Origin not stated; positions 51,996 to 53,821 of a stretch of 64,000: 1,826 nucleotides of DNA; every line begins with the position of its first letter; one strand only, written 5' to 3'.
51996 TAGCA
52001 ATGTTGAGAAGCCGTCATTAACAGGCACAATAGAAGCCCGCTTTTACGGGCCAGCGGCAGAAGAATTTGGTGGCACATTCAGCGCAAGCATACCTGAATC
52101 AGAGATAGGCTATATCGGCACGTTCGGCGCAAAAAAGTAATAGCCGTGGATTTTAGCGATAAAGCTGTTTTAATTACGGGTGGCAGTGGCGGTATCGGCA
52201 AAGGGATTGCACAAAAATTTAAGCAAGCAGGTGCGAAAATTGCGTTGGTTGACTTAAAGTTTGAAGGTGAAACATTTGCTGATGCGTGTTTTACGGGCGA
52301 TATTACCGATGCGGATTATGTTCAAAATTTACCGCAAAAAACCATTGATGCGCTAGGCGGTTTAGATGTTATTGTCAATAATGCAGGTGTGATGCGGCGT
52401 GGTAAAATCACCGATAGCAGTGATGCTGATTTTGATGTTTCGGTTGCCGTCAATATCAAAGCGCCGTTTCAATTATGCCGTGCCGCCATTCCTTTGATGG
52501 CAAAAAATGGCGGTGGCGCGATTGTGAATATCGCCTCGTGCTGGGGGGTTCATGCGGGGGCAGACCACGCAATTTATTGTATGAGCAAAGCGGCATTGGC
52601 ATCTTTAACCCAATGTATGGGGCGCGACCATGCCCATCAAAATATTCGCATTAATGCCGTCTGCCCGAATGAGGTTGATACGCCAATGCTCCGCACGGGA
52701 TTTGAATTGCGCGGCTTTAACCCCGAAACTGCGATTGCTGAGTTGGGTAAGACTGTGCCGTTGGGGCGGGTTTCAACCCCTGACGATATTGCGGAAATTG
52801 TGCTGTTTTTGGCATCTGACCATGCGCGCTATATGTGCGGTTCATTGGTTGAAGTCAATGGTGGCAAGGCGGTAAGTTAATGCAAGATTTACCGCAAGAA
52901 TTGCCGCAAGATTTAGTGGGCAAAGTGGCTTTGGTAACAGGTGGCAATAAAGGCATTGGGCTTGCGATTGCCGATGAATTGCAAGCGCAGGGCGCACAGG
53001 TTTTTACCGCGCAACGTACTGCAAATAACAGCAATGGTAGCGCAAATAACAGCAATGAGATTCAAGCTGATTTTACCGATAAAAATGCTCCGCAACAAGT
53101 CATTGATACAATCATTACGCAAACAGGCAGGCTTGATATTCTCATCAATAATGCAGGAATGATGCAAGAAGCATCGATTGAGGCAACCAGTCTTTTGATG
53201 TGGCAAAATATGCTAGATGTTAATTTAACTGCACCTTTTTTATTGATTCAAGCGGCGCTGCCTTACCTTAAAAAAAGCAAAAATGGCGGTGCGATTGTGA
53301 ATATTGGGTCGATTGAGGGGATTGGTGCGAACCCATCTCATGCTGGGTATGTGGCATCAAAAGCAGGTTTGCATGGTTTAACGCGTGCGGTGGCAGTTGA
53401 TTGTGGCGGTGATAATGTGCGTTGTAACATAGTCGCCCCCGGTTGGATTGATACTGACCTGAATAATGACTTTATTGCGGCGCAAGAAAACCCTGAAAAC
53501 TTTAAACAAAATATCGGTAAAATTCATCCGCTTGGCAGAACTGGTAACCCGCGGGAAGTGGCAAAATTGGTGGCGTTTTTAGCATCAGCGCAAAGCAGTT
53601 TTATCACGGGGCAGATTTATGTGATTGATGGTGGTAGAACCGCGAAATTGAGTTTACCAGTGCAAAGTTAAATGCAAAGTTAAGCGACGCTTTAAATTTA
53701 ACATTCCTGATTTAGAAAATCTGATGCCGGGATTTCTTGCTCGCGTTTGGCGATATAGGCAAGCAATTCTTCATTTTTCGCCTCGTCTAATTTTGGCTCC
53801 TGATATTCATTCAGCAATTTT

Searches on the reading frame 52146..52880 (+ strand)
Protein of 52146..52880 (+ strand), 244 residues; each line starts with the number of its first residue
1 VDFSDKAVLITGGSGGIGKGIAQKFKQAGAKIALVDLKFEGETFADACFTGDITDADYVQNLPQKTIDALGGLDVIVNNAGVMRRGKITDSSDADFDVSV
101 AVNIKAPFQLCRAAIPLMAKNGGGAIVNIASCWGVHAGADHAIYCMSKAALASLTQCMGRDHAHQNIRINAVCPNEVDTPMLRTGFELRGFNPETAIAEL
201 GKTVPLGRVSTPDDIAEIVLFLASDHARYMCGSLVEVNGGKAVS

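Call 4: search_protein_families(library=pfam, proteins=[window:52146-52880:+])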
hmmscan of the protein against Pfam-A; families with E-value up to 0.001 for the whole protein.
window:52146-52880:+ (244 aa): 5 families
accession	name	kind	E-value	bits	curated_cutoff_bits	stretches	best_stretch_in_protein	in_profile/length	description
PF13561.12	adh_short_C2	-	3.7e-55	187.5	27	1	15-240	6-234/236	Enoyl-(Acyl carrier protein) reductase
PF00106.31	adh_short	-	1e-46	159.3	26.6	1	6-183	1-188/195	short chain dehydrogenase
PF08659.16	KR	-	2.6e-06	27.9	22.6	0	48-157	57-162/180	KR domain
PF01370.27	Epimerase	-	3.3e-05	23.9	20.9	1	8-81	1-73/240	NAD dependent epimerase/dehydratase family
PF23441.1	SDR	-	0.00028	20.8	27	0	74-240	92-254/258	SDR-like rossmann domain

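Call 7: search_protein_families(library=ncbifam, proteins=[window:52146-52880:+])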
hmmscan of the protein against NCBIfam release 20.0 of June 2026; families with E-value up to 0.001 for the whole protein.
window:52146-52880:+ (244 aa): 231 families (the best 25 are shown)
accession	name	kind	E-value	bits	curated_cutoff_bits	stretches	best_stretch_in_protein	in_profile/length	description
NF004791.0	PRK06138.1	equivalog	7.7e-63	212.1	312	1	1-243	1-251/252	SDR family oxidoreductase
NF005559.1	PRK07231.1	subfamily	9.5e-62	208.7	215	1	3-242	2-248/249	glucose 1-dehydrogenase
NF052558.1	MBtsdlDhBudC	equivalog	8.3e-57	192.6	270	1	3-242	1-242/250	meso-2,3-butanediol dehydrogenase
NF004818.0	PRK06172.1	equivalog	3.1e-55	187.2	336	1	1-241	3-250/253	SDR family oxidoreductase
NF005067.0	PRK06484.1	equivalog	3.5e-53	180.9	713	1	5-242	9-252/524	short chain dehydrogenase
NF004198.0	PRK05653.1-3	equivalog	1.2e-52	178.8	296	1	4-242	6-247/248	3-oxoacyl-ACP reductase FabG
NF006074.0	PRK08220.1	equivalog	2.9e-52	177.7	312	1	1-242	4-248/251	2,3-dihydro-2,3-dihydroxybenzoate dehydrogenase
NF006080.0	PRK08226.1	equivalog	3.2e-51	174.3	356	1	5-242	6-254/263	SDR family oxidoreductase UcpA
NF009466.0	PRK12826.1-2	subfamily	6.4e-51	173.2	222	1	6-243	4-246/248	3-oxoacyl-ACP reductase FabG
TIGR01830.1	3oxo_ACP_reduc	equivalog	1.1e-50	172.6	297.75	1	8-240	1-237/239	3-oxoacyl-[acyl-carrier-protein] reductase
NF005893.0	PRK07856.1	equivalog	4.8e-50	170.2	255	1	1-240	5-240/255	SDR family oxidoreductase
NF005007.0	PRK06398.1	equivalog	5.5e-50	169.9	341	1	2-241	4-245/259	aldose dehydrogenase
NF005309.0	PRK06841.1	subfamily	3.6e-49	167.6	286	1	2-243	12-254/255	GolD/DthD family dehydrogenase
TIGR03971.1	SDR_subfam_1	subfamily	9.7e-47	159.5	300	1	50-242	70-269/271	mycofactocin-coupled SDR family oxidoreductase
TIGR01963.1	PHB_DH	subfamily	9.8e-47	159.3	307.05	1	6-241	2-252/255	3-hydroxybutyrate dehydrogenase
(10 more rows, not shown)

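Call 79: search_solved_structures(query=window:52146-52880:+, max_evalue=1e-30)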
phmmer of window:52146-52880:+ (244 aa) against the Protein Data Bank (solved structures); distinct sequences matched with E-value up to 1e-30: 50.
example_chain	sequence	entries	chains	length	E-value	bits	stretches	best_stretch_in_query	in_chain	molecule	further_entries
3uxy_A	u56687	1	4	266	1e-98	332.8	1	3-243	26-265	Short-chain dehydrogenase/reductase SDR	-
2et6_A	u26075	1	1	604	5.1e-43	150.5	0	3-181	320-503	(3R)-hydroxyacyl-CoA dehydrogenase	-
4dqx_A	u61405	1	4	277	1.5e-41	145.7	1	1-243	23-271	Probable oxidoreductase protein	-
3ak4_A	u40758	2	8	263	1.6e-40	142.3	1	2-241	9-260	NADH-dependent quinuclidinone reductase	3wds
7djs_A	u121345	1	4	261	5.7e-40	140.6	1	4-241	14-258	SDR family oxidoreductase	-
2d1y_A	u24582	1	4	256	2.4e-39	138.5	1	3-242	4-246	hypothetical protein TT0321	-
3vtz_A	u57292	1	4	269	4.4e-39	137.6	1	2-240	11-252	Glucose 1-dehydrogenase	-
8pa1_A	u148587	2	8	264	2e-38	135.5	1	3-242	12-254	Oxidoreductase, short-chain dehydrogenase/reductase family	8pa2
6qhe_A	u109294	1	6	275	2.7e-37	131.8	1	5-240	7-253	Alcohol Dehydrogenase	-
8sy8_A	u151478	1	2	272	3.8e-37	131.3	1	3-242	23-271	4-formylbenzenesulfonate dehydrogenase TsaC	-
5itv_A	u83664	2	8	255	7.3e-37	130.4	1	1-241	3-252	Dihydroanticapsin 7-dehydrogenase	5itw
4nbt_A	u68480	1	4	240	2.1e-36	128.9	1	5-241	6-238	3-oxoacyl-[acyl-carrier-protein] reductase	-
4ni5_A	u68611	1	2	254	4.8e-36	127.7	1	1-241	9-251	Oxidoreductase, short-chain dehydrogenase/reductase family protein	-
7xqm_A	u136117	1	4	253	9.2e-36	126.8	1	3-242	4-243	Dehydrogenase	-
8sbv_A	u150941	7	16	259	1.8e-35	125.8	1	1-242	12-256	2,3-dihydroxybenzoate-2,3-dehydrogenase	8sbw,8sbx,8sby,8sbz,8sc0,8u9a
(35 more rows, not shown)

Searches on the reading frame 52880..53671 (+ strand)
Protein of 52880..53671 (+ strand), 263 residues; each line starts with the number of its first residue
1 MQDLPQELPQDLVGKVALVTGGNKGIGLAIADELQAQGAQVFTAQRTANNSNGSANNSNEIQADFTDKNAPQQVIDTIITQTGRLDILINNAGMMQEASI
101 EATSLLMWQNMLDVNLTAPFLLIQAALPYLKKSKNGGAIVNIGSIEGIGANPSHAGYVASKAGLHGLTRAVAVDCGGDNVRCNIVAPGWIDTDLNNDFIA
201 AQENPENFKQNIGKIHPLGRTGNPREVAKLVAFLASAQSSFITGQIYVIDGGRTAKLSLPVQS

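Call 4: search_protein_families(library=pfam, proteins=[window:52880-53671:+])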
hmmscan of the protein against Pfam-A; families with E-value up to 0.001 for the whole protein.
window:52880-53671:+ (263 aa): 5 families
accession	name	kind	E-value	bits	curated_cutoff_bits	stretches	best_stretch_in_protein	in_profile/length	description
PF13561.12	adh_short_C2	-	4.3e-59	200.4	27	1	23-253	5-235/236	Enoyl-(Acyl carrier protein) reductase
PF00106.31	adh_short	-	1.8e-49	168.3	26.6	1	15-198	1-190/195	short chain dehydrogenase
PF23441.1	SDR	-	2.8e-10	40.4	27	1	66-252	71-254/258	SDR-like rossmann domain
PF08659.16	KR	-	7.5e-09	36.2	22.6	1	17-169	3-161/180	KR domain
PF01370.27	Epimerase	-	0.0001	22.2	20.9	1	17-95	1-74/240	NAD dependent epimerase/dehydratase family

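Call 7: search_protein_families(library=ncbifam, proteins=[window:52880-53671:+])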
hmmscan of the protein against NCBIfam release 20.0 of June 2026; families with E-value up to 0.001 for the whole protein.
window:52880-53671:+ (263 aa): 233 families (the best 25 are shown)
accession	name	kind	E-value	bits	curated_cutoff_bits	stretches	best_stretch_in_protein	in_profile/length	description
NF004791.0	PRK06138.1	equivalog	1.2e-63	214.8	312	1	11-255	2-251/252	SDR family oxidoreductase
NF009466.0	PRK12826.1-2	subfamily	1.5e-60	204.7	222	1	15-255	4-246/248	3-oxoacyl-ACP reductase FabG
NF052558.1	MBtsdlDhBudC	equivalog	7.1e-60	202.7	270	1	14-257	3-245/250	meso-2,3-butanediol dehydrogenase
NF005559.1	PRK07231.1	subfamily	1.5e-59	201.6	215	1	12-254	2-248/249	glucose 1-dehydrogenase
TIGR01830.1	3oxo_ACP_reduc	equivalog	5.6e-58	196.5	297.75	1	17-252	1-237/239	3-oxoacyl-[acyl-carrier-protein] reductase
NF005007.0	PRK06398.1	equivalog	8.3e-58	195.6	341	1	10-259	3-251/259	aldose dehydrogenase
NF009093.0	PRK12429.1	subfamily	6e-57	192.9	258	1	12-255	3-258/259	3-hydroxybutyrate dehydrogenase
NF005893.0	PRK07856.1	equivalog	1.3e-56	191.7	255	1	10-252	5-240/255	SDR family oxidoreductase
NF004847.0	PRK06198.1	subfamily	5.8e-55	186.4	240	1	10-247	3-249/269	oxidoreductase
NF004778.0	PRK06124.1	equivalog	1.6e-54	185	303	1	11-256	8-255/256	SDR family oxidoreductase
NF004197.0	PRK05653.1-1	equivalog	2.8e-54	184.4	332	1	11-253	4-246/249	3-oxoacyl-ACP reductase FabG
TIGR01963.1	PHB_DH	subfamily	1.2e-53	182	307.05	1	15-256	2-255/255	3-hydroxybutyrate dehydrogenase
NF009468.0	PRK12826.1-4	equivalog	1.9e-53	181.8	318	1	10-254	3-248/256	SDR family oxidoreductase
NF004198.0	PRK05653.1-3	equivalog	3e-53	180.8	296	1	12-253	5-246/248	3-oxoacyl-ACP reductase FabG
NF004818.0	PRK06172.1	equivalog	3.4e-53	180.6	336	1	11-255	4-252/253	SDR family oxidoreductase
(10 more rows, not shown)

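Call 80: search_solved_structures(query=window:52880-53671:+, max_evalue=1e-30)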
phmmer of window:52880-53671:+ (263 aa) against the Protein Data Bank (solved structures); distinct sequences matched with E-value up to 1e-30: 176 (the best 60 are shown).
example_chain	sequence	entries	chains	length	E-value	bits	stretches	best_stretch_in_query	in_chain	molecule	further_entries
3vtz_A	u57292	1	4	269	2.3e-48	168.2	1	11-259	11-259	Glucose 1-dehydrogenase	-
2d1y_A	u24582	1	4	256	1.4e-45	159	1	13-257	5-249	hypothetical protein TT0321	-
8pa1_A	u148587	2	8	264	9.3e-45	156.3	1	13-257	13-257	Oxidoreductase, short-chain dehydrogenase/reductase family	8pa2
7xqm_A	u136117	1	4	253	4.8e-42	147.5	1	13-257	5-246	Dehydrogenase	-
4ni5_A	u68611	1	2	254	1.6e-41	145.7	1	14-255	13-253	Oxidoreductase, short-chain dehydrogenase/reductase family protein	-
2et6_A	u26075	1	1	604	4.7e-41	144.2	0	12-192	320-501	(3R)-hydroxyacyl-CoA dehydrogenase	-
5x8h_A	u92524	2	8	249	5.5e-41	144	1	13-255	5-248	Short-chain dehydrogenase reductase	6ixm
5itv_A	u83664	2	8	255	5.7e-41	143.9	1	11-255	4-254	Dihydroanticapsin 7-dehydrogenase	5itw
4wec_A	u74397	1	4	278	4.1e-40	141.1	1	7-256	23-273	Short chain dehydrogenase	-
3rro_A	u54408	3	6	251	1.7e-39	139.1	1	11-253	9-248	3-ketoacyl-(acyl-carrier-protein) reductase | 3-oxoacyl-[acyl-carrier protein] reductase | 3-oxoacyl-[acyl-carrier-protein] reductase FabG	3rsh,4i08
3op4_A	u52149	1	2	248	2e-39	138.9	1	11-253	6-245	3-oxoacyl-[acyl-carrier protein] reductase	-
3woh_A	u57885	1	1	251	2.5e-39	138.6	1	9-253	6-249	SiaM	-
3ftp_A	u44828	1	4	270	2.7e-39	138.5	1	7-253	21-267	3-oxoacyl-[acyl-carrier protein] reductase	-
2p68_A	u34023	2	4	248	3.7e-39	138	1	12-252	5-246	3-oxoacyl-[acyl-carrier-protein] reductase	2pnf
5end_A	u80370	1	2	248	4e-39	137.9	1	11-253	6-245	3-oxoacyl-[acyl-carrier-protein] reductase FabG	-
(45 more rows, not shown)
